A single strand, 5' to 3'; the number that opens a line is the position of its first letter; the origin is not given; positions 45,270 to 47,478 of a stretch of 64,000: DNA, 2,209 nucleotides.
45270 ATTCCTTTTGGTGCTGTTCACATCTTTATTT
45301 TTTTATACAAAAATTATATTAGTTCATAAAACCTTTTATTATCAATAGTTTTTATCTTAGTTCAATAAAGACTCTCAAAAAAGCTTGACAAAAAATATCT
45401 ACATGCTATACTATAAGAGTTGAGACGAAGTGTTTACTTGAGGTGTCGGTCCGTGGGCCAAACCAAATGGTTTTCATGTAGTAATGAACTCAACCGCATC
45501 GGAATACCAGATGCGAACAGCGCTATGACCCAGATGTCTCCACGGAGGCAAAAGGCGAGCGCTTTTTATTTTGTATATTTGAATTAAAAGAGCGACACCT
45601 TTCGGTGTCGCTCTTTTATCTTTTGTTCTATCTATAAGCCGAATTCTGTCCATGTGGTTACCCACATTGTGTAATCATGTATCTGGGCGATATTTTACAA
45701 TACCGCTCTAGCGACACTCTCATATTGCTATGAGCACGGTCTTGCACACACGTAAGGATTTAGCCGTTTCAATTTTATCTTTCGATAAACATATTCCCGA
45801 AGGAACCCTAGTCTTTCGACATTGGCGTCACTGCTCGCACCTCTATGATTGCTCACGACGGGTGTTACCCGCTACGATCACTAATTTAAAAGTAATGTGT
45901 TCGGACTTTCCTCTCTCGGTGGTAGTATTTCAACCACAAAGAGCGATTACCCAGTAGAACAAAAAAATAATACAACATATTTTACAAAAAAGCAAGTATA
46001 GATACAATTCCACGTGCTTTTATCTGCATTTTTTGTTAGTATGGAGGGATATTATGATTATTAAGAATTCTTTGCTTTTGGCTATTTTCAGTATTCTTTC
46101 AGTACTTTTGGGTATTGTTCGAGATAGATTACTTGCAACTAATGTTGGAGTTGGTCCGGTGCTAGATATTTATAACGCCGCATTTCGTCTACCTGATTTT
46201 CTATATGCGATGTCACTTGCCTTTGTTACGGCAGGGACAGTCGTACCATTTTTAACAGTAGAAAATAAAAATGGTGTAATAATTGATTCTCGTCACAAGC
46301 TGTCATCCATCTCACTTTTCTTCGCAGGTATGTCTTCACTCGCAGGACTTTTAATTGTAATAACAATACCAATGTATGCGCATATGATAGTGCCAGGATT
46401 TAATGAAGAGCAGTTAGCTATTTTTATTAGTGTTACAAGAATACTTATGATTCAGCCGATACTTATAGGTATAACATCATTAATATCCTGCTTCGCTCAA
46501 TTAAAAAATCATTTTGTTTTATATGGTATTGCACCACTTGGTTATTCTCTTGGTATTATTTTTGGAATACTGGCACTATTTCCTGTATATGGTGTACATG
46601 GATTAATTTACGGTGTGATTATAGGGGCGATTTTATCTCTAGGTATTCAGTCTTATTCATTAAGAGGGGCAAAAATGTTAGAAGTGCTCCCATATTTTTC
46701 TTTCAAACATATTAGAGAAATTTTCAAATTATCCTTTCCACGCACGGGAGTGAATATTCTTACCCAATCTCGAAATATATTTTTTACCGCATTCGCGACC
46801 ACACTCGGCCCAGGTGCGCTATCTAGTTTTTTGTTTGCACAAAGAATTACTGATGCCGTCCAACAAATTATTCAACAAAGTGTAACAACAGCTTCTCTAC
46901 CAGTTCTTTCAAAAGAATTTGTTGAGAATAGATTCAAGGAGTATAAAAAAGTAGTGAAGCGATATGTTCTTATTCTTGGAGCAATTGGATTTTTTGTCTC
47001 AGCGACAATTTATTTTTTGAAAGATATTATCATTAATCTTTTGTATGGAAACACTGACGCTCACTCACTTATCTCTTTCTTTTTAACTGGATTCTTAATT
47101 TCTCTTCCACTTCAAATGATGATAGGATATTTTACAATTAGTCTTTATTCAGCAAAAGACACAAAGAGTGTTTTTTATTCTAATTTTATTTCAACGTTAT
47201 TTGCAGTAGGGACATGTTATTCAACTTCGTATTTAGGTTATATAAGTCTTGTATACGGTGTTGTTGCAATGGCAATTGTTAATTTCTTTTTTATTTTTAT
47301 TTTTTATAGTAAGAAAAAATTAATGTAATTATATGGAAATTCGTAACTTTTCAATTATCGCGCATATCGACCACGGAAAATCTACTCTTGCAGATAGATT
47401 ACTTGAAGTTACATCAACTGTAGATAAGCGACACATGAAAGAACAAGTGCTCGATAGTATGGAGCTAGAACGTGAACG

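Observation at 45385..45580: Unassigned small RNA with near-consensus promoter and terminator next to rnpB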

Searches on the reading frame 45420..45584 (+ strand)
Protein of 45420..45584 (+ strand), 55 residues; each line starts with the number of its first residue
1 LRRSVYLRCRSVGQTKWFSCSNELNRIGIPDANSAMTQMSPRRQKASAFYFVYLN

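Call 39: search_protein_families(library=pfam, proteins=[window:45420-45584:+], max_evalue=10)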
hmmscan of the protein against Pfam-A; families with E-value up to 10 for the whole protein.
seq(55 aa): 0 families
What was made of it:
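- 45420..45587 (+): 55-codon TTG ORF across the body (internal GAGGTG-N7-GTG gives 44 codons); judged non-coding. Call 39: no Pfam hit.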

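Call 44: search_protein_representatives(protein=window:45420-45584:+)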
Query: 55 residues. Proteins with E-value up to 0.001 (for the whole library): 2; up to 1e-10: 0; up to 1e-30: 0. The best 2 are listed.
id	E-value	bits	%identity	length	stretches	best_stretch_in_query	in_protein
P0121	2.5e-08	49.4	35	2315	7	16-53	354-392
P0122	5.4e-06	42.1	-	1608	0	-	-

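Call 46: search_protein_families(library=pfam, proteins=[P0121, P0122], max_evalue=0.01)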
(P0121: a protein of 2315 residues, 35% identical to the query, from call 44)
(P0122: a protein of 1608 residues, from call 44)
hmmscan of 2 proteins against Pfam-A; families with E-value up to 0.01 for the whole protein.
P0121 (2315 aa): 7 families
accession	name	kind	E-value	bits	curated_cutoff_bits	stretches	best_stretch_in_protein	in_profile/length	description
PF13927.12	Ig_3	-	1.5e-67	224.5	30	14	740-815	1-78/78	Immunoglobulin domain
PF19081.6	Ig_7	-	7.3e-34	116.4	27.3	1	1580-1657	3-69/84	Ig-like domain CHU_C associated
PF00395.25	SLH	-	1.6e-33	114.8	20.8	3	2188-2230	1-43/44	S-layer homology domain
PF07679.22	I-set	-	2.1e-25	89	23.7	0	1581-1620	1-39/90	Immunoglobulin I-set domain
PF15495.12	Fimbrillin_C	-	6.2e-14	52.7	27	0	1223-1293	4-77/84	Major fimbrial subunit protein type IV, Fimbrillin, C-terminal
PF23376.1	Fn3_VIN3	-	1.4e-06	29.3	33.9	0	1169-1207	2-35/99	VIN3-like, fibronectin type-III domain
PF17572.7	DUF5478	-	0.0017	18.9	27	0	686-704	28-46/86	Family of unknown function (DUF5478)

P0122 (1608 aa): 4 families
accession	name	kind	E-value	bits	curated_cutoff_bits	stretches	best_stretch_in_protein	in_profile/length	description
PF18962.6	Por_Secre_tail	-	6.6e-09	36.4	27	1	1529-1606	1-75/75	Secretion system C-terminal sorting domain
PF18029.7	Glyoxalase_6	-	2.1e-05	25.5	23.6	0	170-186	86-102/106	Glyoxalase-like domain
PF22416.2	Lmo2445-like_C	-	7.8e-05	23.6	27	0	1081-1104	71-92/94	Lmo2445-like, C-terminal domain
PF12644.12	DUF3782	-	0.00032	21.2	24.4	0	1148-1163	63-78/78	Protein of unknown function (DUF3782)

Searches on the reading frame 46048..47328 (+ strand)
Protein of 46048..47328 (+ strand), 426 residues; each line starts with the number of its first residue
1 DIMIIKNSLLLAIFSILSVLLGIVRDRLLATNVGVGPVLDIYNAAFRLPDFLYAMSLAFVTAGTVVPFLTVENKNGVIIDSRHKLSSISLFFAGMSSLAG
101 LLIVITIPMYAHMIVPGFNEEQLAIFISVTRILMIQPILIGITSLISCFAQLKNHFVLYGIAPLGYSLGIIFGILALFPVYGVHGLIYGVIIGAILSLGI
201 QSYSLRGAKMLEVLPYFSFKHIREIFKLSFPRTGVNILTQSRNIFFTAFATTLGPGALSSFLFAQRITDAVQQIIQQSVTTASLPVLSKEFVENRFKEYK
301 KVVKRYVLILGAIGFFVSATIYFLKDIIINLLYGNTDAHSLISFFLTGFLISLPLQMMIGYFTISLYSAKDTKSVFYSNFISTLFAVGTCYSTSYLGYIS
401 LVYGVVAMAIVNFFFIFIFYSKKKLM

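Call 9: find_related_loci(query=window:46048-47328:+, collection=genome_contigs, flank=4000)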
Query window:46048-47328:+ (426 aa) in genome_contigs; peptide patterns used: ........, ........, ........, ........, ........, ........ (x = any residue, [..] = any of these).
86 stretches matched a pattern; 19 encode a relative of the query (tblastn E <= 1e-3); 19 distinct loci.
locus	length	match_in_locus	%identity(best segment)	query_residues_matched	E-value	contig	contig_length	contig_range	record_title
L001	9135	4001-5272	85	3-426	0e+0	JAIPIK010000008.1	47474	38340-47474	MAG: Candidatus Gracilibacteria bacterium isolate Tobar13.5m-G72 Tobar13-5m-C839, whole genome shotgun sequence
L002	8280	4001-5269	77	3-425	0e+0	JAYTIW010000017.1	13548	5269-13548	MAG: Candidatus Paceibacterota bacterium isolate GFS_2860 GFS_2860_16, whole genome shotgun sequence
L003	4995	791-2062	78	3-426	0e+0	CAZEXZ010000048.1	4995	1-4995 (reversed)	MAG TPA_asm: uncultured Candidatus Saccharibacteria bacterium isolate SRP170004_co1_567 genome assembly, contig: NODE_27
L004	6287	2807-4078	75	3-426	0e+0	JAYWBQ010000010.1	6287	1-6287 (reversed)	MAG: Candidatus Paceibacterota bacterium isolate GL93_UP_metabat_156 GL93_UP_metabat_156_9, whole genome shotgun sequenc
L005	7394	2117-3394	76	1-426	0e+0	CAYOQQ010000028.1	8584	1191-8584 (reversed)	MAG TPA_asm: uncultured Candidatus Saccharibacteria bacterium isolate SRP278252_co2_198 genome assembly, contig: NODE_17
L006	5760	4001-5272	75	3-426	0e+0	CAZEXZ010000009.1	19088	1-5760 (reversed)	MAG TPA_asm: uncultured Candidatus Saccharibacteria bacterium isolate SRP170004_co1_567 genome assembly, contig: NODE_44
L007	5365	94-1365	76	3-426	0e+0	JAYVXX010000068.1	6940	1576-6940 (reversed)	MAG: Candidatus Paceibacterota bacterium isolate GL85_DN_metabinner_41_sub GL85_DN_metabinner_41_sub_67, whole genome sh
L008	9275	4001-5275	73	2-426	0e+0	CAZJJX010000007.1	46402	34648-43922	MAG TPA_asm: uncultured Candidatus Saccharibacteria bacterium isolate SRP278252_co2_95 genome assembly, contig: NODE_132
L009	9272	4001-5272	78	3-426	0e+0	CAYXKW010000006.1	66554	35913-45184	MAG TPA_asm: uncultured Candidatus Saccharibacteria bacterium isolate SRP286056_co3_512 genome assembly, contig: NODE_18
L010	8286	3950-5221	69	2-425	0e+0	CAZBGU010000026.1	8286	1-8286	MAG TPA_asm: uncultured Candidatus Saccharibacteria bacterium isolate SRP278252_co1_166 genome assembly, contig: NODE_16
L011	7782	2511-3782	63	2-425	1e-172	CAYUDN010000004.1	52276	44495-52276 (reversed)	MAG TPA_asm: uncultured Candidatus Saccharibacteria bacterium isolate SRP278252_co1_764 genome assembly, contig: NODE_84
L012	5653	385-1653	63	3-425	4e-170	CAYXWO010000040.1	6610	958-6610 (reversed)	MAG TPA_asm: uncultured Candidatus Saccharibacteria bacterium isolate SRP286056_co2_66 genome assembly, contig: NODE_199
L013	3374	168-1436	62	3-425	3e-176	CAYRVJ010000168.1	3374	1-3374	MAG TPA_asm: uncultured Alphaproteobacteria bacterium isolate SRP219642_co5_490 genome assembly, contig: NODE_44780_leng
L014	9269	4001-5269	60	3-425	3e-166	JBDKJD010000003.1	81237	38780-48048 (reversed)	MAG: Candidatus Parcubacteria bacterium isolate guil_2019_sw_WHONDRS-S19S_0049_A_bin.3 scaffold_0000020, whole genome sh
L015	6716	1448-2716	57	3-425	6e-159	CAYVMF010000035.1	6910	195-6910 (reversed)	MAG TPA_asm: uncultured Candidatus Saccharibacteria bacterium isolate SRP286056_co2_561 genome assembly, contig: NODE_18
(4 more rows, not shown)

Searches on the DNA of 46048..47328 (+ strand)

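Call 11: search_rna_families(sources=[L001, L002, L004, L005, L006, L008, L009, L010, L011, L014, L015, L016, L017, L018, L019], threshold=gathering)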
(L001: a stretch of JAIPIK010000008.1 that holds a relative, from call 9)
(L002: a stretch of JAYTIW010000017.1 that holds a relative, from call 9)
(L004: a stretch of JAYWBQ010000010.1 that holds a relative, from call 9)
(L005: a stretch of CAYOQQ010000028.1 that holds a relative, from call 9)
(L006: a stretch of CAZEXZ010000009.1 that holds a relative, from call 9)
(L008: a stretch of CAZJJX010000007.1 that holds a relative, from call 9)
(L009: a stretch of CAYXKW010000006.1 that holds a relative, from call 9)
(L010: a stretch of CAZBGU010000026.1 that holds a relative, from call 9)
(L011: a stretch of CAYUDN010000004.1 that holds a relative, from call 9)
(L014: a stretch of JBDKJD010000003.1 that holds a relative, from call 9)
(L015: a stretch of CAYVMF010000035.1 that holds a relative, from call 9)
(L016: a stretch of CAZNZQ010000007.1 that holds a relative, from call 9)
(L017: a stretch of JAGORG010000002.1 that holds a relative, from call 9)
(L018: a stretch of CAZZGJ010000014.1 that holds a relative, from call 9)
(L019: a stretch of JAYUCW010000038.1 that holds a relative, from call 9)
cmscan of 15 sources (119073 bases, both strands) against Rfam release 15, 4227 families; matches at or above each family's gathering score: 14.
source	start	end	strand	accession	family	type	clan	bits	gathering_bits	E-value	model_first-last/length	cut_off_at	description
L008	3061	3369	+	RF00010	RNaseP_bact_a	Gene; ribozyme;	CL00002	120.4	100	5e-36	1-367/367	no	Bacterial RNase P class A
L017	3662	3942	+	RF00010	RNaseP_bact_a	Gene; ribozyme;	CL00002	109.6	100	2.3e-32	1-367/367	no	Bacterial RNase P class A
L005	1694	2043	-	RF00010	RNaseP_bact_a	Gene; ribozyme;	CL00002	105.9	100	4.2e-31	1-367/367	no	Bacterial RNase P class A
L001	3544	3892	-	RF00010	RNaseP_bact_a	Gene; ribozyme;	CL00002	105.1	100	8.2e-31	1-367/367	no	Bacterial RNase P class A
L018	2440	2734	+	RF00010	RNaseP_bact_a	Gene; ribozyme;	CL00002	103.9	100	2e-30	1-367/367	no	Bacterial RNase P class A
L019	3570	3920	-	RF00010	RNaseP_bact_a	Gene; ribozyme;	CL00002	100.1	100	3.9e-29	1-367/367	no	Bacterial RNase P class A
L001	8799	8871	+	RF00005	tRNA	Gene; tRNA;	CL00001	70.3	29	4.9e-13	1-71/71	no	tRNA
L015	5772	5844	-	RF00005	tRNA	Gene; tRNA;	CL00001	65.6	29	9.2e-12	1-71/71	no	tRNA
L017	9128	9200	+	RF00005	tRNA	Gene; tRNA;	CL00001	65.6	29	9.2e-12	1-71/71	no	tRNA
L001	8109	8180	+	RF00005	tRNA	Gene; tRNA;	CL00001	56.5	29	3.1e-09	1-71/71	no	tRNA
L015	6277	6348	+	RF00005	tRNA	Gene; tRNA;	CL00001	55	29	7.7e-09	1-71/71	no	tRNA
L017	8601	8672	-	RF00005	tRNA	Gene; tRNA;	CL00001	55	29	7.7e-09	1-71/71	no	tRNA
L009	8979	9050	-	RF00005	tRNA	Gene; tRNA;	CL00001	52.6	29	3.5e-08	1-71/71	no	tRNA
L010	8139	8210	+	RF00005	tRNA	Gene; tRNA;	CL00001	52.6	29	3.5e-08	1-71/71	no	tRNA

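Call 26: search_rna_families(source=L001, start=2960, end=3560, threshold=evalue, max_evalue=1)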
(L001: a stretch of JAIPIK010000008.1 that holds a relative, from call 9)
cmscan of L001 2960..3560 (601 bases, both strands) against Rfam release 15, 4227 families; matches with E-value up to 1: 8.
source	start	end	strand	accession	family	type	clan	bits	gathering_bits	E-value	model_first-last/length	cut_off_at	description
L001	3444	3542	+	RF04342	Plastid-psbA-1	Cis-reg;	CL00153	27.3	54.3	0.24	1-114/114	no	Plastid-psbA-1 3UTR RNA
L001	3424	3550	+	RF00558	L20_leader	Cis-reg; leader;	-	24.5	58.7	0.016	1-127/127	no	Ribosomal protein L20 leader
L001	3502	3560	-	RF02029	sraA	Gene; sRNA;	-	21.5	56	0.81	39-95/95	5'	sraA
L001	3502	3560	+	RF01808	MicX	Gene; sRNA;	-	19.3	75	0.067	1-61/194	3'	MicX Vibrio cholerae sRNA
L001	3467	3548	+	RF02551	DapZ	Cis-reg;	-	19.2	56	0.86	1-78/78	no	ABC transporter regulator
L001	3454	3541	-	RF02839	Ref66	Gene; antisense;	-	18.7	92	0.43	1-120/120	no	Enterococcus sRNA 66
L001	3414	3551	-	RF01808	MicX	Gene; sRNA;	-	18.6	75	0.1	1-194/194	no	MicX Vibrio cholerae sRNA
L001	3503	3551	+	RF00692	MIR171_2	Gene; miRNA;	CL00099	17.9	65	0.4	1-111/111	no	MIR171_2 microRNA precursor family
